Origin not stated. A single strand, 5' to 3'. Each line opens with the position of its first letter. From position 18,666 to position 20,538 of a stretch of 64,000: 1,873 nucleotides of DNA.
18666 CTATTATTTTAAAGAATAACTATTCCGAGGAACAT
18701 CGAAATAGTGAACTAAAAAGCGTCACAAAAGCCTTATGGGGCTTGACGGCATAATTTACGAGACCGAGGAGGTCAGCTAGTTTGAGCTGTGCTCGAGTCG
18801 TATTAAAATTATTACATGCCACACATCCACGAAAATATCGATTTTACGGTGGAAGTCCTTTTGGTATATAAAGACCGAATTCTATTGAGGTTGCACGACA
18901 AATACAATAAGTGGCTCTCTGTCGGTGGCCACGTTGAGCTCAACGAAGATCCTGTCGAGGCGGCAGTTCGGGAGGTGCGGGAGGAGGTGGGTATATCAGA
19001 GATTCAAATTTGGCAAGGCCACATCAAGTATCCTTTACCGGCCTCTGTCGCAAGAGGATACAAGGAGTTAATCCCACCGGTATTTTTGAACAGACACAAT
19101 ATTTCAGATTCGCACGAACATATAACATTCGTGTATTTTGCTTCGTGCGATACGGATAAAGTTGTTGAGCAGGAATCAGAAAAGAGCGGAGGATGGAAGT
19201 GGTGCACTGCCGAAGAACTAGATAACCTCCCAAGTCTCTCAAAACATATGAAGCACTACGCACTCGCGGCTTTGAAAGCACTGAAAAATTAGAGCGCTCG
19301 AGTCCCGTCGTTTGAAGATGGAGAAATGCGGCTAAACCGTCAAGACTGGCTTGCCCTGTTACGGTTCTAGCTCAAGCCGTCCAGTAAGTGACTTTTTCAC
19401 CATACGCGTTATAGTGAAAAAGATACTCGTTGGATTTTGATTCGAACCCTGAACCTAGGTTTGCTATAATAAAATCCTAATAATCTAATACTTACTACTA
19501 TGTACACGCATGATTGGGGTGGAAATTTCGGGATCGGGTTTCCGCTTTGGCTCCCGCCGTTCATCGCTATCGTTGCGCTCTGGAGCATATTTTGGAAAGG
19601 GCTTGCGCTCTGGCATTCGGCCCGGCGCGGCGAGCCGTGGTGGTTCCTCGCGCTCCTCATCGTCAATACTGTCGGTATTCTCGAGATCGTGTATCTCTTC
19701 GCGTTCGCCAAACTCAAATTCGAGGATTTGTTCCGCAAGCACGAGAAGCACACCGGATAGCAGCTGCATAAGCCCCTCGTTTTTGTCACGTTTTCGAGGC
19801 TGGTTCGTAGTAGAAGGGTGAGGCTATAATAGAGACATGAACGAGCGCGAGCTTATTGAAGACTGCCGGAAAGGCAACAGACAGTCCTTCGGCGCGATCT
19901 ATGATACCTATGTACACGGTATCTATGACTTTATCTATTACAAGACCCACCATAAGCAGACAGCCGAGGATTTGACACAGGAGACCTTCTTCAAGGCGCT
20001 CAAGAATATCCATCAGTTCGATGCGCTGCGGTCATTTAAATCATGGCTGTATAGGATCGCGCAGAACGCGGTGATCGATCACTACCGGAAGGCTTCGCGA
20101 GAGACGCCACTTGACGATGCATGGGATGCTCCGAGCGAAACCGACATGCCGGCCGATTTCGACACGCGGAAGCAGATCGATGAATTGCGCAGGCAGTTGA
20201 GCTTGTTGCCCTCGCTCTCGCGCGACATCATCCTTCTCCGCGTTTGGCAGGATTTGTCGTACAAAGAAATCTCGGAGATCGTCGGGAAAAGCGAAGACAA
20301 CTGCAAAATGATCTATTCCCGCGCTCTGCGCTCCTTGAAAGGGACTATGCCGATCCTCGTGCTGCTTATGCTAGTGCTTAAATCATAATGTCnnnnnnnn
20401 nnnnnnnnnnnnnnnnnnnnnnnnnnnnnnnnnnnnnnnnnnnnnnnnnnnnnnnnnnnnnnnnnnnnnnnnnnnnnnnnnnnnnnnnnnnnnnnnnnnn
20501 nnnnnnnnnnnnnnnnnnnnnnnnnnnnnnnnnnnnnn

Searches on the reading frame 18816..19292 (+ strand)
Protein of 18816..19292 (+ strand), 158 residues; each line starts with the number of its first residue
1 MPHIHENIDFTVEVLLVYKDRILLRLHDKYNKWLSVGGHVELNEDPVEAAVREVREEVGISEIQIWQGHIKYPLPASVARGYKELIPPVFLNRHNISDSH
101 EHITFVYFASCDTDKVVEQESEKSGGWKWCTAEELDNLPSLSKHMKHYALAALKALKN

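Call 42: search_protein_families(library=pfam, proteins=[window:18816-19292:+], max_evalue=0.00001)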
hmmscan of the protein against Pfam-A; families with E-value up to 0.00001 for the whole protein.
window:18816-19292:+ (158 aa): 1 family
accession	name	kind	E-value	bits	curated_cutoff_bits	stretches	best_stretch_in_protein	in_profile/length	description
PF00293.34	NUDIX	-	3.2e-15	56.8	21.1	1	27-145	25-127/134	NUDIX domain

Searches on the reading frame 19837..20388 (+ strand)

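Call 42: search_protein_families(library=pfam, proteins=[window:19837-20388:+], max_evalue=0.00001)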
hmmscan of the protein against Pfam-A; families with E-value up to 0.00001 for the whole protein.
window:19837-20388:+ (183 aa): 3 families
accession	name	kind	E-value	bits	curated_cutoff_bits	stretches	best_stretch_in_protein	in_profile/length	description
PF04542.20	Sigma70_r2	-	5e-18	65.1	24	1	22-88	2-70/71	Sigma-70 region 2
PF08281.18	Sigma70_r4_2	-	1.7e-12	47.2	25.7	1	115-167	2-54/54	Sigma-70, region 4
PF04545.22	Sigma70_r4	-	9.7e-09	35.1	24.1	1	121-168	2-49/50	Sigma-70, region 4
